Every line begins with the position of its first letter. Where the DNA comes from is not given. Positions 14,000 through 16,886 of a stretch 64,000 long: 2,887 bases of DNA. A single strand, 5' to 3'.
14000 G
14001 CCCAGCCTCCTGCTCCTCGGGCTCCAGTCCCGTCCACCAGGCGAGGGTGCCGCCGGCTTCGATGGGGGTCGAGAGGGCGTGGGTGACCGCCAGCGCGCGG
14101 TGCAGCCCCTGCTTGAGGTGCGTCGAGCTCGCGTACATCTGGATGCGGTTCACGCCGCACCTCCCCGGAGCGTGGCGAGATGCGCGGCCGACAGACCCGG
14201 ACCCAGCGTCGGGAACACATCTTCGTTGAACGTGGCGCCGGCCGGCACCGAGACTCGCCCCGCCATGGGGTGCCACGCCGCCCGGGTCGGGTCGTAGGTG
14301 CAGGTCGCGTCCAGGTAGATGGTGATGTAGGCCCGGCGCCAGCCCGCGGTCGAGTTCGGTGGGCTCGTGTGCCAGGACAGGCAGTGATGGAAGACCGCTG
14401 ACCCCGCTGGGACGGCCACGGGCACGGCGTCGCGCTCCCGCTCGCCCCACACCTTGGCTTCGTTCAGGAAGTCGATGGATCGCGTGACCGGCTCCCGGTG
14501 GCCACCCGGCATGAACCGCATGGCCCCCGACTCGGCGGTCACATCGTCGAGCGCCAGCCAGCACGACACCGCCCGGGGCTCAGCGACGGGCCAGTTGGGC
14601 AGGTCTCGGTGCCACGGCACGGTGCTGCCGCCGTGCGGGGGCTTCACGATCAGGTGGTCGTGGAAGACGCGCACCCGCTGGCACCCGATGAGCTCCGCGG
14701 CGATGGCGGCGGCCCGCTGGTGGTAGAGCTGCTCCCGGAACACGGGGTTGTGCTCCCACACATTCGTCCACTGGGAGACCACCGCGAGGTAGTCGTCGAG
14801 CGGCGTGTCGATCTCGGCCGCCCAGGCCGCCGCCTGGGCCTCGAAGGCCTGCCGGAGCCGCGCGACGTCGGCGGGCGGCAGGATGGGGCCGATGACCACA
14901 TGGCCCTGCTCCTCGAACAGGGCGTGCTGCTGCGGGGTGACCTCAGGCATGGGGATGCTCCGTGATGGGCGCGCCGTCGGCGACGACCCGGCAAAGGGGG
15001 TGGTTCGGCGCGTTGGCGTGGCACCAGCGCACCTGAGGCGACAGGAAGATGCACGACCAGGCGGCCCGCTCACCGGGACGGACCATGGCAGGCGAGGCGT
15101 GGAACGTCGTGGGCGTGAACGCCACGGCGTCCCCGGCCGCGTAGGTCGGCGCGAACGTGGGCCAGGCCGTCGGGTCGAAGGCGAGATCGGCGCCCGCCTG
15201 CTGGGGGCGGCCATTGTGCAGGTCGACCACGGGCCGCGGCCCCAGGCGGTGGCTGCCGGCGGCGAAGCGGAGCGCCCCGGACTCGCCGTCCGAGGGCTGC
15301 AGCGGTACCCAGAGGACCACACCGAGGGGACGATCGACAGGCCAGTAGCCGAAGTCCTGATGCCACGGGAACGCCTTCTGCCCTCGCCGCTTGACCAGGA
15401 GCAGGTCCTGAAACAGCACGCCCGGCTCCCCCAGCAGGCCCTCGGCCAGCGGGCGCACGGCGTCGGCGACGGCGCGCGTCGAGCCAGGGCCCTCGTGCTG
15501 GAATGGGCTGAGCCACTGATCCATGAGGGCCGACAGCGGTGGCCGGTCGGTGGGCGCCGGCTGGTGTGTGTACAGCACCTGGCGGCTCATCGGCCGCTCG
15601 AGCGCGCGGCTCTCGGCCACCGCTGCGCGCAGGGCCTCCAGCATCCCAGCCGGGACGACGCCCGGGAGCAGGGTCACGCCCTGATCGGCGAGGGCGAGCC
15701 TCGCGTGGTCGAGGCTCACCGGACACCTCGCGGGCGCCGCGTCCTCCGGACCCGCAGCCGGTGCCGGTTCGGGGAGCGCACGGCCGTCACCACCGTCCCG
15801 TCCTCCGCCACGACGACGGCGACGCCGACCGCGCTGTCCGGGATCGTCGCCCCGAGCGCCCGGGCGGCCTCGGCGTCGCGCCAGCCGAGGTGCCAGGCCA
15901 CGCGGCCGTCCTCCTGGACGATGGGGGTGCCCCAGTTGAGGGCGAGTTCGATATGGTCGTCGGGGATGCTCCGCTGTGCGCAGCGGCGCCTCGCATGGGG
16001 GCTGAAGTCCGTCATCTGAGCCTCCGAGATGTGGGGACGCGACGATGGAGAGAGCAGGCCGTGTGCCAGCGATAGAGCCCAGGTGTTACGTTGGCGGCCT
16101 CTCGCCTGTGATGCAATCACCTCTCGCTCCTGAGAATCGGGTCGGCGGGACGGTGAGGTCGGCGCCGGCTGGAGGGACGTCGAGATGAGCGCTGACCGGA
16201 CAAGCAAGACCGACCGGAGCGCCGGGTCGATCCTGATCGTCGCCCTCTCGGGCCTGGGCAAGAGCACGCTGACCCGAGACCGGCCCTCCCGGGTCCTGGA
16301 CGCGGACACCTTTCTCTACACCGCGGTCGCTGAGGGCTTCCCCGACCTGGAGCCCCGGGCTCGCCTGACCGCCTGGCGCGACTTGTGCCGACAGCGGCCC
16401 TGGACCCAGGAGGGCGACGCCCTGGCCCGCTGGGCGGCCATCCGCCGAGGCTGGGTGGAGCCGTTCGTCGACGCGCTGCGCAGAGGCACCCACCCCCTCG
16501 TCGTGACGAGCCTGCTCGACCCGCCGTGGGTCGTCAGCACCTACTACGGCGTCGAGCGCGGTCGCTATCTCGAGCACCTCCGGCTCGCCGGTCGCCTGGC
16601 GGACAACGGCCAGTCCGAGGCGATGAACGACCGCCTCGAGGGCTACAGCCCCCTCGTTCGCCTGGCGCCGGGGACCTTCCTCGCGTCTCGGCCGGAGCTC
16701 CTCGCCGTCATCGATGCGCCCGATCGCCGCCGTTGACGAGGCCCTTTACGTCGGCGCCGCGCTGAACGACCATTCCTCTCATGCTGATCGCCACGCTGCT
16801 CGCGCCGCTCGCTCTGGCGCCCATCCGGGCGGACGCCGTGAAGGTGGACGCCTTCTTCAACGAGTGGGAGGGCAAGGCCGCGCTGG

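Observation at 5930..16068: Ten-gene translationally coupled operon with embedded sigma-54 activator and candidate -24/-12 promoter: uncharacterised tailoring/biosynthetic system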

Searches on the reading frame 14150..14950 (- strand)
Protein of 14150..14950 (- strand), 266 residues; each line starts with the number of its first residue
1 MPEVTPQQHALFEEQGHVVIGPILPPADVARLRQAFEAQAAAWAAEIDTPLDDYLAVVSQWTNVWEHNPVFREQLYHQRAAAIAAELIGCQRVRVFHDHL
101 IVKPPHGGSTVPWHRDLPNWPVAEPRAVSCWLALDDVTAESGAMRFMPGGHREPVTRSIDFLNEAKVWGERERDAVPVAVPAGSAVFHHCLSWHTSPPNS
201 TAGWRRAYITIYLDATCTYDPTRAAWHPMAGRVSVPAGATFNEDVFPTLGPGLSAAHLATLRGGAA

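Call 6: search_protein_families(library=pfam, proteins=[window:14150-14950:-], max_evalue=0.01)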
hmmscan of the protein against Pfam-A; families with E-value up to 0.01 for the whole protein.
window:14150-14950:- (266 aa): 1 family
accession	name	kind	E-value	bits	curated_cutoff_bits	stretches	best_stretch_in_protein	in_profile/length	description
PF05721.19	PhyH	-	1e-39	137.4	22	1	12-207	1-213/213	Phytanoyl-CoA dioxygenase (PhyH)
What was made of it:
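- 14150..14950 (-): g3: Fe(II)/2-oxoglutarate dioxygenase of the PhyH family, 266 aa. This is a core gene. Pfam PhyH E 1e-39 (call 6).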

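Call 7: search_protein_families(library=ncbifam, proteins=[window:14150-14950:-], max_evalue=0.01)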
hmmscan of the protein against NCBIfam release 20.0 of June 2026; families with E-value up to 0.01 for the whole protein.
window:14150-14950:- (266 aa): 3 families
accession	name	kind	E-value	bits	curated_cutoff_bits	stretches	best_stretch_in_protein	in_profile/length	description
NF052437.1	MPhHdxlPhnYGIM8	equivalog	1.5e-10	41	500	1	7-212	8-213/260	methylphosphonate hydroxylase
TIGR02408.1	ectoine_ThpD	equivalog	8.3e-09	35.2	336.5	1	8-153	21-171/277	ectoine hydroxylase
TIGR01762.1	chlorin-enz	subfamily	3.7e-06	26.5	226.3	0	125-153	131-159/288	chlorinating enzyme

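Call 16: search_protein_families(library=padloc, proteins=[window:14150-14950:-], max_evalue=0.01)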
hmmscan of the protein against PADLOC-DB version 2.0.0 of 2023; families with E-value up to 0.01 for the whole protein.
window:14150-14950:- (266 aa): 0 families

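Call 62: search_solved_structures(query=window:14150-14950:-, max_evalue=0.01)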
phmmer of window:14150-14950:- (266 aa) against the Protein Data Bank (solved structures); distinct sequences matched with E-value up to 0.01: 26.
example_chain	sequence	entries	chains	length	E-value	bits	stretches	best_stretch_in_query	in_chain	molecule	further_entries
5epa_A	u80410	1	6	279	1.6e-23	87.1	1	10-227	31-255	SnoK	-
4xab_A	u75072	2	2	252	6.9e-20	75.2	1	12-226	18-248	EvdO2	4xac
9pze_A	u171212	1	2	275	1e-19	74.7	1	3-227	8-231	Fe/2-OG dependent dioxygenase MysH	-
9c9n_A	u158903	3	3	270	1.2e-19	74.5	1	3-226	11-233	Fe/2-OG dependent dioxygenase MysH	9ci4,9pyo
5ep9_A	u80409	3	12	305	1.8e-15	60.7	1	38-249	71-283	SnoN,Epimerase SnoN | SnoN,SnoN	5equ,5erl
4xaa_A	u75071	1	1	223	4.7e-13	52.8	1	12-216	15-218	Putative oxygenase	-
2a1x_A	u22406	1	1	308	2.6e-12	50.3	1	5-222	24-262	Phytanoyl-CoA dioxygenase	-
2opw_A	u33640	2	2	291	8.1e-11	45.4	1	66-221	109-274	PHYHD1 protein | Phytanoyl-CoA dioxygenase domain-containing protein 1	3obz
6ec3_A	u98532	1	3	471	1.4e-10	44.7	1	11-212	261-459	Methyltransferase domain-containing protein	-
6zyk_A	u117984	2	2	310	3.2e-09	40.2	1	76-213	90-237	Monooxygenase | Uncharacterized protein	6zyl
4mhr_A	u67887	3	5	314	1.8e-07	34.4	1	4-156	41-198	Ectoine hydroxylase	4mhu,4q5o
8fnc_14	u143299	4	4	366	2.5e-06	30.7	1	60-152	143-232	Phytanoyl-CoA dioxygenase family protein | RNA-editing substrate-binding complex protein 14 (RESC14)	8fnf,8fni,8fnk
7dt0_A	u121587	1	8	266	2.6e-06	30.6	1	12-154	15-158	Phytanoyl-CoA dioxygenase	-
5ybl_A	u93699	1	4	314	5.3e-06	29.6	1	7-204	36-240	Multifunctional dioxygenase ausE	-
5nch_A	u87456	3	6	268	1.3e-05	28.3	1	4-154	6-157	Leucine hydroxylase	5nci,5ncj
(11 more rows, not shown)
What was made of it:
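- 14150..14950 (-): The closest solved relatives are SnoK (1.6e-23), EvdO2, MysH, SnoN and the putative oxygenase 4xaa (call 62).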

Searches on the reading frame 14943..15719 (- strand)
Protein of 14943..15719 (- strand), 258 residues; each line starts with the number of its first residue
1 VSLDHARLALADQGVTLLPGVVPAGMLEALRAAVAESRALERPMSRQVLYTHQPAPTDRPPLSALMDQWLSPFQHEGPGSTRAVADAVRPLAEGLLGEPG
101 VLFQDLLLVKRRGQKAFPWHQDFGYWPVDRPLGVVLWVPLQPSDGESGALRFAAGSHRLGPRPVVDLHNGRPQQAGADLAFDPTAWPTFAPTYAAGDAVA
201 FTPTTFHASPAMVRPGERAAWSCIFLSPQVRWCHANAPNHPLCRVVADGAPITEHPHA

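Call 6: search_protein_families(library=pfam, proteins=[window:14943-15719:-], max_evalue=0.01)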
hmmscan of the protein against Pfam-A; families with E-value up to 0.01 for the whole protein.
window:14943-15719:- (258 aa): 2 families
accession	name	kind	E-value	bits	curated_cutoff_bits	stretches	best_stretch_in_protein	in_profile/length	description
PF05721.19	PhyH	-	2.4e-22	80.7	22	1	12-213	3-206/213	Phytanoyl-CoA dioxygenase (PhyH)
PF15096.12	G6B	-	0.0042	17.5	24.3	1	214-249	9-42/114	G6b-B extracellular V-set Ig-like domain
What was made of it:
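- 14943..15719 (-): g2: Fe(II)/2-oxoglutarate dioxygenase of the PhyH family, 258 aa. Pfam PhyH E 2.4e-22 (call 6).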

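Call 7: search_protein_families(library=ncbifam, proteins=[window:14943-15719:-], max_evalue=0.01)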
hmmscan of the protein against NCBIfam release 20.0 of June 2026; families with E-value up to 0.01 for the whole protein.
window:14943-15719:- (258 aa): 1 family
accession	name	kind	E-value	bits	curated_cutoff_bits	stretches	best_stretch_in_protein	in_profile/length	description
NF045813.1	DxPntBtaHylase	equivalog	0.0078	15.6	550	0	118-165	135-181/285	1-deoxypentalenic acid 11-beta-hydroxylase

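Call 16: search_protein_families(library=padloc, proteins=[window:14943-15719:-], max_evalue=0.01)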
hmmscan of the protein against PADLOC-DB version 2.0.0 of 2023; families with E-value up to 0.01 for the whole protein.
window:14943-15719:- (258 aa): 0 families

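Call 63: search_solved_structures(query=window:14943-15719:-, max_evalue=0.01)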
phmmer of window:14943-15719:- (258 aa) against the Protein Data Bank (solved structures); distinct sequences matched with E-value up to 0.01: 3.
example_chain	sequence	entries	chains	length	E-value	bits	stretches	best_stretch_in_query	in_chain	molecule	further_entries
4xab_A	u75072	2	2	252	9e-06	28.7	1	83-228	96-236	EvdO2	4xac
9c9n_A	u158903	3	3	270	0.0005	23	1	108-161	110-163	Fe/2-OG dependent dioxygenase MysH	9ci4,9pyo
9pze_A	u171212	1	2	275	0.00052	22.9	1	108-161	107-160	Fe/2-OG dependent dioxygenase MysH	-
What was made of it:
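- g3 and g2 are nearest to the sugar-tailoring dioxygenases SnoK, SnoN and EvdO2 (calls 62, 63).
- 14943..15719 (-): The closest solved relative is EvdO2 (call 63).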

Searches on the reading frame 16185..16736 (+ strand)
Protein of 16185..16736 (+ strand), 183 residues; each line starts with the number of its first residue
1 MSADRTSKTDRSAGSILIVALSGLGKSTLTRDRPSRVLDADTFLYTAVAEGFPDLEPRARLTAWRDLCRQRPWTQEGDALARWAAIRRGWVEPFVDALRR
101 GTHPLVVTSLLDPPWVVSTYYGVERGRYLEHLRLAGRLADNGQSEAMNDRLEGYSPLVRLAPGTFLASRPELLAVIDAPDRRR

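Call 19: search_protein_families(library=pfam, proteins=[window:16185-16736:+], max_evalue=0.001)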
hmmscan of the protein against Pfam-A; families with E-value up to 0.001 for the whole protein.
window:16185-16736:+ (183 aa): 0 families

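Call 66: search_protein_families(library=pfam, proteins=[window:16185-16736:+], max_evalue=5)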
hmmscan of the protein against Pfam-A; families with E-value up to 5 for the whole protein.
window:16185-16736:+ (183 aa): 3 families
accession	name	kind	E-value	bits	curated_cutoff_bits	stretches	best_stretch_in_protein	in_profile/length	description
PF13191.12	AAA_16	-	0.0059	17.6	32.6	1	11-98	23-104/167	AAA ATPase domain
PF13671.12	AAA_33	-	0.13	13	27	1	17-79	3-47/143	AAA domain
PF13401.12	AAA_22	-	0.13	13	27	1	11-37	3-29/130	AAA domain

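Call 87: search_solved_structures(query=window:16185-16736:+, max_evalue=1)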
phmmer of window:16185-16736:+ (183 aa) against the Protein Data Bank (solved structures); distinct sequences matched with E-value up to 1: 10.
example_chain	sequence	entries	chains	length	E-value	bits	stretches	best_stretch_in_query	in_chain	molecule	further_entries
4u8h_A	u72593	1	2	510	0.023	17.7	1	57-98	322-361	Cryptochrome-2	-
5t5x_A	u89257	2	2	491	0.023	17.7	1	57-99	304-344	Cryptochrome-1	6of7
4i6e_A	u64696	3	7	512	0.023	17.7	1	57-98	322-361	Cryptochrome-2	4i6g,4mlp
6kx8_A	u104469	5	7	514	0.023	17.7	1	57-98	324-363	Cryptochrome-2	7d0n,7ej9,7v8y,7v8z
6kx4_A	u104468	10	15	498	0.023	17.7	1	57-99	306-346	Cryptochrome-1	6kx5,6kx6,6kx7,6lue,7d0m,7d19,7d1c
4ct0_A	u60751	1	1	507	0.025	17.6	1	57-99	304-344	CRYPTOCHROME-1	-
4i6j_A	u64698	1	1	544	0.026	17.5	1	57-98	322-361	Cryptochrome-2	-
9dc0_A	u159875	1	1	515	0.033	17.2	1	57-99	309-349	Cryptochrome-1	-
4k0r_A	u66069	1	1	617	0.036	17.1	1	57-99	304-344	Cryptochrome-1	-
5nkz_A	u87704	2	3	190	0.059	16.4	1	78-135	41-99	Ubiquitin-conjugating enzyme E2-21 kDa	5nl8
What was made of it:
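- Tried and rejected: g0 gave no informative PDB relatives (call 87).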
